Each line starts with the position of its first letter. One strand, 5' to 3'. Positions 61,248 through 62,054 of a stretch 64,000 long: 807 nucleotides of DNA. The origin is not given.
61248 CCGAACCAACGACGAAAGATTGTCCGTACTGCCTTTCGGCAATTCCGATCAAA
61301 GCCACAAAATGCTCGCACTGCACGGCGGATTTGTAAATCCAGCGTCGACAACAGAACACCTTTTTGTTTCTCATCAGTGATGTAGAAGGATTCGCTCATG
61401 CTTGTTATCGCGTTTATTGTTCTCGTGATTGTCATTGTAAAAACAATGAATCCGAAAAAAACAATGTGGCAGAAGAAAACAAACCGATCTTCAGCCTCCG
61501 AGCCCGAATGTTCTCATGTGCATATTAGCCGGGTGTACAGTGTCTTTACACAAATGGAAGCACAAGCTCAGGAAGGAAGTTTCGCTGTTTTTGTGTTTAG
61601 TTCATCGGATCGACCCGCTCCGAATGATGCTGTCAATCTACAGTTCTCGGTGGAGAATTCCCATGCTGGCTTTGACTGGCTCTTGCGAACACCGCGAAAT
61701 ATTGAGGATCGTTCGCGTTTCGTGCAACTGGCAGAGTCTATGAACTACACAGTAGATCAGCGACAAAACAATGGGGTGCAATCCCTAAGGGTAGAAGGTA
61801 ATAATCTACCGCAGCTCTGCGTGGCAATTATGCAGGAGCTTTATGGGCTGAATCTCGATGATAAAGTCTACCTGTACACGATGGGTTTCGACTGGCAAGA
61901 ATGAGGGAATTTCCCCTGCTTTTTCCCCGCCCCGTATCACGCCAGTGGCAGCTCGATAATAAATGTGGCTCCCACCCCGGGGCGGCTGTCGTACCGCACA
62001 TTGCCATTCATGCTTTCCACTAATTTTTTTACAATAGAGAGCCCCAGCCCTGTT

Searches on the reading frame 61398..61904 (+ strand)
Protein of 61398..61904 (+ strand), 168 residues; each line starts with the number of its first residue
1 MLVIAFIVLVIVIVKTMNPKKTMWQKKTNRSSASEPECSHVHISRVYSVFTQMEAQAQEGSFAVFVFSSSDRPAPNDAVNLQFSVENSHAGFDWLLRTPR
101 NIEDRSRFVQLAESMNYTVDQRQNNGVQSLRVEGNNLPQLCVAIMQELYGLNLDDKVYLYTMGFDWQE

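Call 62: find_encoding_contigs(protein=window:61398-61904:+, flank=10000, max_places=3)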
Protein window:61398-61904:+ (168 aa): 2 contigs read that carry it; 1 place shown.
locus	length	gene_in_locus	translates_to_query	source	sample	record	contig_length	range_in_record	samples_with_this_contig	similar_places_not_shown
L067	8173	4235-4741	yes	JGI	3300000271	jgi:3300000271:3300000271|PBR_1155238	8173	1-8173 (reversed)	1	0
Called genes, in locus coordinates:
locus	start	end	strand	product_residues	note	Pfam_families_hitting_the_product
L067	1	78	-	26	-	?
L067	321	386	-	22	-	-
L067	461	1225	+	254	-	PF13847:Methyltransf_31, PF08241:Methyltransf_11, PF08242:Methyltransf_12 (weak), PF13649:Methyltransf_25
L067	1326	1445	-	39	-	-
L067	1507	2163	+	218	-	PF04240:Caroten_synth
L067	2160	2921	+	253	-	PF00487:FA_desaturase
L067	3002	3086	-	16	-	-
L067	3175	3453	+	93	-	-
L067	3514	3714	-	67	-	-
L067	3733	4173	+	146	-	PF01741:MscL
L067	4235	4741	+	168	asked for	-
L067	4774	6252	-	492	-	-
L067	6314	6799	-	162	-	-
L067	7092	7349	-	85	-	-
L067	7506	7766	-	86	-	PF16980:CitMHS_2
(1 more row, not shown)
